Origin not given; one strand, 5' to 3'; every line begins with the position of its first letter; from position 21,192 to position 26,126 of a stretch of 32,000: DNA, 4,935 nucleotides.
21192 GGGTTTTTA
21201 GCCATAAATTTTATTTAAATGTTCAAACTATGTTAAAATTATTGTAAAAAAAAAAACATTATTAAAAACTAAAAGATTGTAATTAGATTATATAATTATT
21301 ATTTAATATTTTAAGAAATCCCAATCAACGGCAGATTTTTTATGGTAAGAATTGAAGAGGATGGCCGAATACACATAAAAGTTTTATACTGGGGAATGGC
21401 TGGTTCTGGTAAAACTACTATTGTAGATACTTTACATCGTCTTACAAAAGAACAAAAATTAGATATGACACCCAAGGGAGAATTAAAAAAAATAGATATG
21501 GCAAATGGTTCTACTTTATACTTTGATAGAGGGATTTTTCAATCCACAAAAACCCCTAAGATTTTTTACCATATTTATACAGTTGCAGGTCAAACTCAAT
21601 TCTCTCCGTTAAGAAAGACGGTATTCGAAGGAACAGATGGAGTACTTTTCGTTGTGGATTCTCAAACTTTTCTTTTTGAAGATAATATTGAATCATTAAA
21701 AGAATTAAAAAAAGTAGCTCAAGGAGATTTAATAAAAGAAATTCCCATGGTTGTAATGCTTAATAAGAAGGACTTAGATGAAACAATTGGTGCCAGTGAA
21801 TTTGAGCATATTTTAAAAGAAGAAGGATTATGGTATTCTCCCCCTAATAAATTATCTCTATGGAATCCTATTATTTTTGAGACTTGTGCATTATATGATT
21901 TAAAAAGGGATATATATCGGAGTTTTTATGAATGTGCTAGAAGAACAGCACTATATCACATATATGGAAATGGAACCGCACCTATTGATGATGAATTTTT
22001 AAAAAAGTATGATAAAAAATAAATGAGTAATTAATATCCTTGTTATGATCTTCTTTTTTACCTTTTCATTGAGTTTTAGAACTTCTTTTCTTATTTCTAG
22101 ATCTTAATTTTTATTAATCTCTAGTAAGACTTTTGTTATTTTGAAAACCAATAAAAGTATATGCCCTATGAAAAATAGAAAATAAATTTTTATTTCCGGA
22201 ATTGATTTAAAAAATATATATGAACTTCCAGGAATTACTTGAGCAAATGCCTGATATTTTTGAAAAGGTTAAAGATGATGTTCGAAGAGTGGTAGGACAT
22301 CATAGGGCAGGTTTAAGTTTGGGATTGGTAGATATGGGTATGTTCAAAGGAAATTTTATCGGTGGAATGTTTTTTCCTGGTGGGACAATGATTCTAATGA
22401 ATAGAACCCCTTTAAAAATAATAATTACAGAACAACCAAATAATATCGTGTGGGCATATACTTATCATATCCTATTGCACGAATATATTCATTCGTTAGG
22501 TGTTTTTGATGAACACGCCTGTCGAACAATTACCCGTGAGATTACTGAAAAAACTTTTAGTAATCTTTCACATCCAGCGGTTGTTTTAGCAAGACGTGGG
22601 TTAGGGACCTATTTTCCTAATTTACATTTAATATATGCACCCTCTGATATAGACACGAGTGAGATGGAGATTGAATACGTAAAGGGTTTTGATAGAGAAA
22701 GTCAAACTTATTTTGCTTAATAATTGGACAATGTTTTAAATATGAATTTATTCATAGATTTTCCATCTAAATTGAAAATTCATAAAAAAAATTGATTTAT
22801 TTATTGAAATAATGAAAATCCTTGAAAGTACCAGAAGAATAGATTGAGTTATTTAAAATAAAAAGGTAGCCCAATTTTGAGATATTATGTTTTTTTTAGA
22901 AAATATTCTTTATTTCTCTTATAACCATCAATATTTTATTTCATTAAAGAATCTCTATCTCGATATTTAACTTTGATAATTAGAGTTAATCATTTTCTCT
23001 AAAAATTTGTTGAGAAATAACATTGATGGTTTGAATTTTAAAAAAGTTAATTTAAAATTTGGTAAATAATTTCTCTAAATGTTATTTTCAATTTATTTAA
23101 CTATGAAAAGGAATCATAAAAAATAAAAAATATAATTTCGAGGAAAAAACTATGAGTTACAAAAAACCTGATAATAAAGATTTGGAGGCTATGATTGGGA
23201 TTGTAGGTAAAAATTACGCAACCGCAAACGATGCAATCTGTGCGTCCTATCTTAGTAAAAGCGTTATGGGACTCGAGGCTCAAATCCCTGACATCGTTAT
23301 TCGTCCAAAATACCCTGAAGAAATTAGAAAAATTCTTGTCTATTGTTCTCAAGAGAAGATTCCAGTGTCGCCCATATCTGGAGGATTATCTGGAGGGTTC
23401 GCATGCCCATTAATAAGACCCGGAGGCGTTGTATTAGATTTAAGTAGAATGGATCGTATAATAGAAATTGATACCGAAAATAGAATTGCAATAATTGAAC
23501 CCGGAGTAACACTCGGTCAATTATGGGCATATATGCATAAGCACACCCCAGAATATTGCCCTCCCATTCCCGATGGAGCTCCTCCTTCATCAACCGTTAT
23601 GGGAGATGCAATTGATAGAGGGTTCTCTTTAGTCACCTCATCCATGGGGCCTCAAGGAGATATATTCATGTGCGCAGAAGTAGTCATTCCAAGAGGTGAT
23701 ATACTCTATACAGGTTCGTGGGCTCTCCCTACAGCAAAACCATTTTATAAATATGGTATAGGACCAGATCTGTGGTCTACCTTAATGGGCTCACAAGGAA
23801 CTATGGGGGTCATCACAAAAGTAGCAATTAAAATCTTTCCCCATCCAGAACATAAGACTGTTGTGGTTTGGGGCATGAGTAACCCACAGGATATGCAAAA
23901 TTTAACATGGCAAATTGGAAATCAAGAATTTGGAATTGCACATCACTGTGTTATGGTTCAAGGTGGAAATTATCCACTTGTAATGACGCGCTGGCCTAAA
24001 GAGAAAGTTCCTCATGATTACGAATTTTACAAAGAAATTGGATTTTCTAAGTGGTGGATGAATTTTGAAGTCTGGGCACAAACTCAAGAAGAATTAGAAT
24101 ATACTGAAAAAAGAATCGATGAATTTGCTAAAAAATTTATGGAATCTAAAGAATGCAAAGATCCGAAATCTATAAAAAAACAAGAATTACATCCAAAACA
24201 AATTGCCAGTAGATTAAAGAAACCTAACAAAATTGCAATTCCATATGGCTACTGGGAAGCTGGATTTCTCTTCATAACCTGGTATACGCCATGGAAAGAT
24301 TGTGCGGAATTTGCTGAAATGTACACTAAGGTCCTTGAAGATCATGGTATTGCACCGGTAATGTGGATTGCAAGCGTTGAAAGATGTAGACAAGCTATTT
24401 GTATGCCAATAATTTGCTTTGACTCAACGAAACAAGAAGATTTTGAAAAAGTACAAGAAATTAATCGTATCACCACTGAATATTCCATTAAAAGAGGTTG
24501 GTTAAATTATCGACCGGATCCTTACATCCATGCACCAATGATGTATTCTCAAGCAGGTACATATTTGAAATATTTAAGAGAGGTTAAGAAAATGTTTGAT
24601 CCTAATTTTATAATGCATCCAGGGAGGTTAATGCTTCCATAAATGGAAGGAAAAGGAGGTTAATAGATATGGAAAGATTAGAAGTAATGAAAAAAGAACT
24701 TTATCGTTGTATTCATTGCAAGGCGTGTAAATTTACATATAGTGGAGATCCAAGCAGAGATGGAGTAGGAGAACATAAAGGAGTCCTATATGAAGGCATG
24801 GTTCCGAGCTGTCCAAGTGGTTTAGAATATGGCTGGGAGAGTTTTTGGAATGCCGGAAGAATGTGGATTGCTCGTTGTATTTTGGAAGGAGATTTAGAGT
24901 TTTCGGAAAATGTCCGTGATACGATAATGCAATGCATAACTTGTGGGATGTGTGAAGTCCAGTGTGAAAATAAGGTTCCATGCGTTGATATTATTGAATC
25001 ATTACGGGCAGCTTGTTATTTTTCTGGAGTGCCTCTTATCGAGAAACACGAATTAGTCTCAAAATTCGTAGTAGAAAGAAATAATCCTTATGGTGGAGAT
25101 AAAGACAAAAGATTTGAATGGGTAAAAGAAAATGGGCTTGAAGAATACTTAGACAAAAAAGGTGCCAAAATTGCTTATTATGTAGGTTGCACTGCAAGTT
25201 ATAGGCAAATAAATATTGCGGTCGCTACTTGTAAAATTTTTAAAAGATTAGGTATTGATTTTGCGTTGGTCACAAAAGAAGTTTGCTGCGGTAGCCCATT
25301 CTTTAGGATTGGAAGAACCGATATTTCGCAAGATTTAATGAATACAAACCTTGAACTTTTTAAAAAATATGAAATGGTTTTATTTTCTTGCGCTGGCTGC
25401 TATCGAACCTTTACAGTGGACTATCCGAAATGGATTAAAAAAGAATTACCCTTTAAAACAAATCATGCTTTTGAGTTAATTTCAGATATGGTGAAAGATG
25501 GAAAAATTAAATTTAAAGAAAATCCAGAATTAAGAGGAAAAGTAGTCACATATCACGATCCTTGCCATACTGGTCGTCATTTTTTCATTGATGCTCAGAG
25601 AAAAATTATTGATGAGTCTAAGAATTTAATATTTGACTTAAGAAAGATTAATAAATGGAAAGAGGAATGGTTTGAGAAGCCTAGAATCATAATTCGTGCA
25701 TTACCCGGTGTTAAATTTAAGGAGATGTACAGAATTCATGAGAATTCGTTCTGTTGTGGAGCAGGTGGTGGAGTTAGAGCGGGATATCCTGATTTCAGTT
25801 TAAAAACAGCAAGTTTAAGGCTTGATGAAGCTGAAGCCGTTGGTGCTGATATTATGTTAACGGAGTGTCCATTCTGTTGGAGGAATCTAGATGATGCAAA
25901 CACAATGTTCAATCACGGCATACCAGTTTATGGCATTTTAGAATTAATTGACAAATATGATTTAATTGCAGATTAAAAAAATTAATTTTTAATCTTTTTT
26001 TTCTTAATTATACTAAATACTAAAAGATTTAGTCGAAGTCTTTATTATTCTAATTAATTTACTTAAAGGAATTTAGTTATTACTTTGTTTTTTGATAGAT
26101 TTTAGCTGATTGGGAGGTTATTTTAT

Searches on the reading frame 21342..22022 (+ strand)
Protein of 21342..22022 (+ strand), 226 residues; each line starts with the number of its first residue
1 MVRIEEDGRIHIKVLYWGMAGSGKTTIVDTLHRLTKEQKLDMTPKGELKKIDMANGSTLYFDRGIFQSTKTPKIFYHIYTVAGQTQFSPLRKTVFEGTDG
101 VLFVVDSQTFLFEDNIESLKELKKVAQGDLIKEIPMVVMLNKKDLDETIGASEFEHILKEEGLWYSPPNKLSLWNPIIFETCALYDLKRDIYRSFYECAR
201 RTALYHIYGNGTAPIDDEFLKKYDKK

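Call 8: search_protein_families(library=pfam, proteins=[window:21342-22022:+], max_evalue=0.001)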
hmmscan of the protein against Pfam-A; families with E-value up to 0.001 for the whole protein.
window:21342-22022:+ (226 aa): 6 families
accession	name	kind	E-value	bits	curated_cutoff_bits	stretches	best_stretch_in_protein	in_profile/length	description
PF00025.27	Arf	-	1.2e-15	57.8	22.3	1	11-163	14-145/174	ADP-ribosylation factor family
PF00503.26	G-alpha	-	5.7e-11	42.6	48.8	1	73-157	182-275/333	G-protein alpha subunit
PF08477.19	Roc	-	1.4e-07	32.2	27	1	13-144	1-119/119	Ras of Complex, Roc, domain of DAPkinase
PF03029.23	ATP_bind_1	-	3.2e-06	27.5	27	0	18-41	3-26/240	Conserved hypothetical ATP binding protein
PF00009.33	GTP_EFTU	-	3.4e-06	27.2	26.5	1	11-160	3-145/188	Elongation factor Tu GTP binding domain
PF00071.28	Ras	-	3.5e-06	27.1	21.6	1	71-162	45-135/162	Ras family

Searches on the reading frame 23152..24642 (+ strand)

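Call 8: search_protein_families(library=pfam, proteins=[window:23152-24642:+], max_evalue=0.001)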
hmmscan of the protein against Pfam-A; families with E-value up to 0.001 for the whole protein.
window:23152-24642:+ (496 aa): 1 family
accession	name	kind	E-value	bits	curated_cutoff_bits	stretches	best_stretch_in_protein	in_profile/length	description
PF01565.28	FAD_binding_4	-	2.8e-22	79.4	26.4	1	46-186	1-137/139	FAD binding domain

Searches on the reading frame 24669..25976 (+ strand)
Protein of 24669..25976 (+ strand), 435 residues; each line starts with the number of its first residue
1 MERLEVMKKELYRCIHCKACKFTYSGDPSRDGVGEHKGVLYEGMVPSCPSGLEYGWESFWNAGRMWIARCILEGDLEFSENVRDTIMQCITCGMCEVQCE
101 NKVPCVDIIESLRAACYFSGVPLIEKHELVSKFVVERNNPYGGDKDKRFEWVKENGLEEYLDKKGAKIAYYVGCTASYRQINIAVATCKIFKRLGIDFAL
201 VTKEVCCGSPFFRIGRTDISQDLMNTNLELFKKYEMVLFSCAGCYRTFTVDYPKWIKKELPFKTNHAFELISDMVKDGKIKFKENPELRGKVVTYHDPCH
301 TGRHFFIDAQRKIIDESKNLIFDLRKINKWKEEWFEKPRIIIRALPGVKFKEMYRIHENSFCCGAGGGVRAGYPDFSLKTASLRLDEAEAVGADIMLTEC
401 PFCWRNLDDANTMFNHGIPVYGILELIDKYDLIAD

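Call 8: search_protein_families(library=pfam, proteins=[window:24669-25976:+], max_evalue=0.001)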
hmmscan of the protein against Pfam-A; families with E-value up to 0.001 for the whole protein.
window:24669-25976:+ (435 aa): 3 families
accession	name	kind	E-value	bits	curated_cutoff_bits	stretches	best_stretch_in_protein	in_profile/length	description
PF02754.22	CCG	-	1.7e-27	95.8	20.6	2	168-248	1-84/85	Cysteine-rich domain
PF13183.11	Fer4_8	-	4.9e-08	33.8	27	1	10-103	1-68/68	4Fe-4S dicluster domain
PF13534.11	Fer4_17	-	0.0001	23.2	22.2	1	46-103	10-60/61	4Fe-4S dicluster domain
